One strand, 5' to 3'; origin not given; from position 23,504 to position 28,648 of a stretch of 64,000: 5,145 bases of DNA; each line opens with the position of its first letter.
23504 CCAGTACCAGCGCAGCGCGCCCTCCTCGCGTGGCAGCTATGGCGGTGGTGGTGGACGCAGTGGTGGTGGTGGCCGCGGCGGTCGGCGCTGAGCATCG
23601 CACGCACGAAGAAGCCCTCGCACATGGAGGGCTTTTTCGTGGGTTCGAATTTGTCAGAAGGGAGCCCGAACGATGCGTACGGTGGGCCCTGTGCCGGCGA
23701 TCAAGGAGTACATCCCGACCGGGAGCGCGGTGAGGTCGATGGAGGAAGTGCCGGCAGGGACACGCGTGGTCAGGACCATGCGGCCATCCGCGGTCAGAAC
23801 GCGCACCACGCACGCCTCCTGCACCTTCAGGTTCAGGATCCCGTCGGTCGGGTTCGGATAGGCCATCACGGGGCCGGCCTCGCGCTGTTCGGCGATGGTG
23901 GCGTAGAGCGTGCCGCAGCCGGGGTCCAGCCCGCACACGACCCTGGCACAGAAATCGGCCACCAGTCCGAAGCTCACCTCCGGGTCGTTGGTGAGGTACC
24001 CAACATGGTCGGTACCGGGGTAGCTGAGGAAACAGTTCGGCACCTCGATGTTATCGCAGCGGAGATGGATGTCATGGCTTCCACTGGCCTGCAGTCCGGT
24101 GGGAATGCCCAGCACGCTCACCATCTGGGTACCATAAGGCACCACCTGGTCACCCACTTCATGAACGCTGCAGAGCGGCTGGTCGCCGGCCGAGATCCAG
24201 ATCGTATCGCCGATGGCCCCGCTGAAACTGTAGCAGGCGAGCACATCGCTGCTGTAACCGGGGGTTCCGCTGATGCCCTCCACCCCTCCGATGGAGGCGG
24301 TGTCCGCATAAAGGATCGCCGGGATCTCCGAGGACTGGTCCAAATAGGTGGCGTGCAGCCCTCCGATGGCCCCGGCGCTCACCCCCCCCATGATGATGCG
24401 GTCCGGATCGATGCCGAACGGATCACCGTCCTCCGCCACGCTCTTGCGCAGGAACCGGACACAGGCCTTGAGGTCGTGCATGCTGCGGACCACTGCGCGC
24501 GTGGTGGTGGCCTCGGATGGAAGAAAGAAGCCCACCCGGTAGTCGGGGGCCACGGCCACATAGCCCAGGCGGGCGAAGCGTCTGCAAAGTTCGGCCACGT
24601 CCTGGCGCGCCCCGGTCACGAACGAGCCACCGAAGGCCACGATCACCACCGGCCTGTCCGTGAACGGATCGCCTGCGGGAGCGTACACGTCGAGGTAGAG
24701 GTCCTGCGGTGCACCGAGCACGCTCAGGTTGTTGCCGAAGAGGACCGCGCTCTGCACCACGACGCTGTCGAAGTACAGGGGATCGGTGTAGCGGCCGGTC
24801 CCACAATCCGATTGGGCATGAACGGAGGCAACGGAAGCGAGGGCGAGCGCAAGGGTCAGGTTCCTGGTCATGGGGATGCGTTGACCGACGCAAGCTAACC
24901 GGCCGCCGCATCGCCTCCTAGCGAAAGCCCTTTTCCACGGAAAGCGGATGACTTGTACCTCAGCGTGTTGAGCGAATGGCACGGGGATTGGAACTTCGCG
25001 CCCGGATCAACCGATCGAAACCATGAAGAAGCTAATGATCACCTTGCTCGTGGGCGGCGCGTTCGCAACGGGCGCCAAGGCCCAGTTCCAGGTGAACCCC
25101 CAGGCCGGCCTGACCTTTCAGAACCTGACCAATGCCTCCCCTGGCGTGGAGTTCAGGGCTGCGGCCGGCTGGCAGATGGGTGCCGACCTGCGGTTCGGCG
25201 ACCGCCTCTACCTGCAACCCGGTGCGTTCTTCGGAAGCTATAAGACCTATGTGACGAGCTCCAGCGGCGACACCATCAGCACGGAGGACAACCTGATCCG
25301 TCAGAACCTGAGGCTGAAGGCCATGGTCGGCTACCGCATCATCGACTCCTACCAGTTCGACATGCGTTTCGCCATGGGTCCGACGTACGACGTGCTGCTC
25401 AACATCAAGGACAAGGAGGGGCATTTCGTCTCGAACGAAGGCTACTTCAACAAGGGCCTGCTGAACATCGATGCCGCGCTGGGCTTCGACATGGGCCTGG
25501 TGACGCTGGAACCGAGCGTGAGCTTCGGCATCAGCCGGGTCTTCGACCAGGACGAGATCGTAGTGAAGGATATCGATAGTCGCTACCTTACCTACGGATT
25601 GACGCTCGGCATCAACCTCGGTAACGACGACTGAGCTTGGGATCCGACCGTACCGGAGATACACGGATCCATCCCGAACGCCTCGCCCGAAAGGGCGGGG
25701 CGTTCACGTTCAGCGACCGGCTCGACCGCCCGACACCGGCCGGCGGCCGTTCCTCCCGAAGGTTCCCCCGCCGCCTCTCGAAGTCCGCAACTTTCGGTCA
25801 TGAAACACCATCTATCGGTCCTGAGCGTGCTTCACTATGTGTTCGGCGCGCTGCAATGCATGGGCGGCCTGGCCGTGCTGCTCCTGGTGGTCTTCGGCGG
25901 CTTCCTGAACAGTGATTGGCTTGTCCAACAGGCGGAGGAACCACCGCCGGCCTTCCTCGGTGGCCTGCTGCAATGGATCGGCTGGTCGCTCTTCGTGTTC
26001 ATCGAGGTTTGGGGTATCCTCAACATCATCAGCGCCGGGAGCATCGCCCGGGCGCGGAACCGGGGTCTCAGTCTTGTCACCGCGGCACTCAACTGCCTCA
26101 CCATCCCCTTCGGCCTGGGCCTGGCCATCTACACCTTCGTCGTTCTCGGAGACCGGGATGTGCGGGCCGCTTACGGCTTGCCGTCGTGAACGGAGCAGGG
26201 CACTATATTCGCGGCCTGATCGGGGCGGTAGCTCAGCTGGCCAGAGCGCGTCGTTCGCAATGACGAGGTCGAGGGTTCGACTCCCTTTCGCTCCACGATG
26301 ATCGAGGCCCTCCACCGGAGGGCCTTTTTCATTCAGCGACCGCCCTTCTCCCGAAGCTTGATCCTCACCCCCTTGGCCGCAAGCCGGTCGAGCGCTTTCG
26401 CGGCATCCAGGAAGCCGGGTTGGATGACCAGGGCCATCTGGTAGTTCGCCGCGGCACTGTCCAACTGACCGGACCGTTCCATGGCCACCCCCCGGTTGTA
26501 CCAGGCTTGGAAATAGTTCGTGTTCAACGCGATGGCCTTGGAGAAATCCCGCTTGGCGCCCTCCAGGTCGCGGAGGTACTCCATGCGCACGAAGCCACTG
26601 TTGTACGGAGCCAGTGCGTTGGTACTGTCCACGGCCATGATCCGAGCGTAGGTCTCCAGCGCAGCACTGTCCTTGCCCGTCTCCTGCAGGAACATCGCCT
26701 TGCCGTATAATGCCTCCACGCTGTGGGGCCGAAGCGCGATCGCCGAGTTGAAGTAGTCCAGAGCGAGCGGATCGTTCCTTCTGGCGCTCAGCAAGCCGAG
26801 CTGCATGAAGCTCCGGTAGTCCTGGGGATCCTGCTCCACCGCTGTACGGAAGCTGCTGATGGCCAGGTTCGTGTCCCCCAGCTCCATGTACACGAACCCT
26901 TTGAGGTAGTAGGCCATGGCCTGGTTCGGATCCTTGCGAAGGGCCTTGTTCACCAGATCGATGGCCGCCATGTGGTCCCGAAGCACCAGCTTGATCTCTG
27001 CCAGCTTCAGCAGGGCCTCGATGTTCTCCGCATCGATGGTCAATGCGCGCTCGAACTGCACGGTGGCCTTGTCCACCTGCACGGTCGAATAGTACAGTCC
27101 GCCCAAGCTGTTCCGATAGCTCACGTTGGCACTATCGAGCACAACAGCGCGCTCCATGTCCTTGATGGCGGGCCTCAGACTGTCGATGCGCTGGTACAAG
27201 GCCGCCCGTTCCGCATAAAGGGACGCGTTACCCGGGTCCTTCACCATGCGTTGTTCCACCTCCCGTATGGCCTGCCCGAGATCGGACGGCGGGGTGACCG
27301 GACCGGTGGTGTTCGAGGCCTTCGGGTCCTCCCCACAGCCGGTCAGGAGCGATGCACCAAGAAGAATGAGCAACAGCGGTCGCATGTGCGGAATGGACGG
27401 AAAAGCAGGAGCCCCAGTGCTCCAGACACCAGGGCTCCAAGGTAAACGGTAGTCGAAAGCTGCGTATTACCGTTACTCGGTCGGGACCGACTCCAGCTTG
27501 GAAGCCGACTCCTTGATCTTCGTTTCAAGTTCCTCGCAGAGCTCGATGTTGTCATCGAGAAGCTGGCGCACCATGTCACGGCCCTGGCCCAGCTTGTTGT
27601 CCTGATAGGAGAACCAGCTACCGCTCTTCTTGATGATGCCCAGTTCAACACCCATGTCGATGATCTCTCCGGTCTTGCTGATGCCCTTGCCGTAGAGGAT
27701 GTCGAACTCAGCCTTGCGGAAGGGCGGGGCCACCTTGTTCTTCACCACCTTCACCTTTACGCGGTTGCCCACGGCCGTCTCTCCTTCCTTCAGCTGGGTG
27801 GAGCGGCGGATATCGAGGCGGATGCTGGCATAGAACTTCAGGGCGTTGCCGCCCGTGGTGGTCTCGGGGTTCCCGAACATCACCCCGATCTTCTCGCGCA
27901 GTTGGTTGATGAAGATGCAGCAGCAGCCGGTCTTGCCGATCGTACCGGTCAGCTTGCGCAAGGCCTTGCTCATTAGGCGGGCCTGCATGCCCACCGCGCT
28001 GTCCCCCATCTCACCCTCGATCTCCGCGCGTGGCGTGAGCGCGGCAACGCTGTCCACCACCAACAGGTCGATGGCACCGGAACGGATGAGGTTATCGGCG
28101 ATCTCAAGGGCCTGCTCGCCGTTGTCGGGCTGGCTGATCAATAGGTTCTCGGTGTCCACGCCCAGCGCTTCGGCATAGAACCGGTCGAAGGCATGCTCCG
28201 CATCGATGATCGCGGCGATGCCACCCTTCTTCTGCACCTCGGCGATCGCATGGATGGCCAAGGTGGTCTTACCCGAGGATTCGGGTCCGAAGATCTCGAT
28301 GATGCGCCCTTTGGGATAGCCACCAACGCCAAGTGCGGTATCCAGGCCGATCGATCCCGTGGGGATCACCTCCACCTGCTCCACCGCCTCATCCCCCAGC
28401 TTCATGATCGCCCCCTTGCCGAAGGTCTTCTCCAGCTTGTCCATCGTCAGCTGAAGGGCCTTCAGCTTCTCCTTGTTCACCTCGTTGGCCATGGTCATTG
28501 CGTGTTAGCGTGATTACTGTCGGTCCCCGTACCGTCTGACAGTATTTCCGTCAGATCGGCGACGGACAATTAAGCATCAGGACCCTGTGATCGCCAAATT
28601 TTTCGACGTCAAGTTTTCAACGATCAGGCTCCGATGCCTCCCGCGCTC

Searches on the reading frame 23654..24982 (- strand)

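Call 50: search_protein_families(library=pfam, proteins=[window:23654-24982:-], max_evalue=0.0001)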
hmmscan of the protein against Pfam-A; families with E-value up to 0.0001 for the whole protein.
window:23654-24982:- (442 aa): 4 families
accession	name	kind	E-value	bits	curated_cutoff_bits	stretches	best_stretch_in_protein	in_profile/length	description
PF20434.5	BD-FAE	-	7.2e-12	45.7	26.8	1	97-205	1-100/215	BD-FAE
PF00135.34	COesterase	-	4.9e-09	36.1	27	1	95-206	86-195/515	Carboxylesterase family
PF18962.6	Por_Secre_tail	-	9.1e-06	26.3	27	1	375-428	2-61/75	Secretion system C-terminal sorting domain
PF07859.19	Abhydrolase_3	-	1.8e-05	25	25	1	116-205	4-82/210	alpha/beta hydrolase fold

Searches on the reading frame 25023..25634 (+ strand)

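Call 50: search_protein_families(library=pfam, proteins=[window:25023-25634:+], max_evalue=0.0001)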
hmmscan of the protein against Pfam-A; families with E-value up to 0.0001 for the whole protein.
window:25023-25634:+ (203 aa): 2 families
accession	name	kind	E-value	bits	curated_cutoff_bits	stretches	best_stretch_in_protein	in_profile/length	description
PF13568.12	OMP_b-brl_2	-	3.1e-06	27.8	27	1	21-174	8-174/175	Outer membrane protein beta-barrel domain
PF13505.12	OMP_b-brl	-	1.4e-05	25.8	28.7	0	7-131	2-121/175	Outer membrane protein beta-barrel domain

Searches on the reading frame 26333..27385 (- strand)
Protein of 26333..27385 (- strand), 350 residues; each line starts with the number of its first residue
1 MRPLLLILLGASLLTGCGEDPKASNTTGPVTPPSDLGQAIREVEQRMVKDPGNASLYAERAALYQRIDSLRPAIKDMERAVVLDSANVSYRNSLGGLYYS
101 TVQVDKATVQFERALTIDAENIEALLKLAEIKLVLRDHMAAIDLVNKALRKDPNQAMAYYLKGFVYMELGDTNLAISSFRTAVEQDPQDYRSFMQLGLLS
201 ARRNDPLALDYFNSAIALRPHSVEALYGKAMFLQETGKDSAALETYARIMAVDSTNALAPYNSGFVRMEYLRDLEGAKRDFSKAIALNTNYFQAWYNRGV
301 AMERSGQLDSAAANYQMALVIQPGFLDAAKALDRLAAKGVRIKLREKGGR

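Call 50: search_protein_families(library=pfam, proteins=[window:26333-27385:-], max_evalue=0.0001)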
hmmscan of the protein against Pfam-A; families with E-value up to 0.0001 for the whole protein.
window:26333-27385:- (350 aa): 17 families
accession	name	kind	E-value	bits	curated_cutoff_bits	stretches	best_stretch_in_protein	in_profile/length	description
PF13414.12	TPR_11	-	5e-29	100.2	26.8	0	273-306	9-42/42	TPR repeat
PF00515.34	TPR_1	-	1.5e-27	94.7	27.8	1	156-189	1-34/34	Tetratricopeptide repeat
PF13431.12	TPR_17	-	8.1e-27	91.7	24.4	1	146-176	3-33/34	Tetratricopeptide repeat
PF07719.23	TPR_2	-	8.2e-25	85.3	27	1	156-189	1-34/34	Tetratricopeptide repeat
PF13371.12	TPR_9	-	2.1e-19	69.7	35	1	132-189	5-62/73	Tetratricopeptide repeat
PF13432.12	TPR_16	-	4.5e-19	69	32.7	2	126-189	1-64/65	Tetratricopeptide repeat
PF13181.12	TPR_8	-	5.4e-17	60.9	25.7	1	158-189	3-34/34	Tetratricopeptide repeat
PF14559.12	TPR_19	-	4.2e-15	56.3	25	1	104-162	7-65/68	Tetratricopeptide repeat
PF13428.12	TPR_14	-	5.9e-15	54.7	23.5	0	123-163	2-42/44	Tetratricopeptide repeat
PF23914.1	TPR_CcmH_CycH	-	5e-13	49.6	42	1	94-181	56-146/158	Cytochrome c-type biogenesis protein H TPR domain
PF13174.12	TPR_6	-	6.3e-10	39.5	26.3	0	158-188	2-32/33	Tetratricopeptide repeat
PF12569.14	NatA_aux_su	-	4e-09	36.4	33.3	0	135-189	205-259/515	N-terminal acetyltransferase A, auxiliary subunit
PF13424.12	TPR_12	-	3.1e-08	34.1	30.1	0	124-185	5-74/77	Tetratricopeptide repeat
PF25062.1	ARM_TT21_N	-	4e-08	33.7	40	1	43-226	17-205/222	Tetratricopeptide repeat protein 21 N-terminal ARM repeat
PF25064.1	ARM_TT21_5th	-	4.9e-06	27.3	27.8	0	97-183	10-99/117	TT21 fifth ARM repeats domain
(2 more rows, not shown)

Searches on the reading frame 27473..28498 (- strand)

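Call 50: search_protein_families(library=pfam, proteins=[window:27473-28498:-], max_evalue=0.0001)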
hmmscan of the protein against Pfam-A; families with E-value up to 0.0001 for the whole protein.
window:27473-28498:- (341 aa): 4 families
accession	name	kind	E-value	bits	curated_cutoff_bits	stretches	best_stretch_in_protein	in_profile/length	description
PF00154.27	RecA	-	1.4e-139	464.4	27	1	13-274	1-262/262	recA bacterial DNA recombination protein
PF21096.2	RecA_C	-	4.3e-25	88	27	1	277-331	1-55/57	RecA C-terminal domain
PF08423.17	Rad51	-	1.3e-09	38.2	22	1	42-233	5-212/244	Rad51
PF06745.19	ATPase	-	2.4e-08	34.1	26.6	1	45-120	1-78/231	KaiC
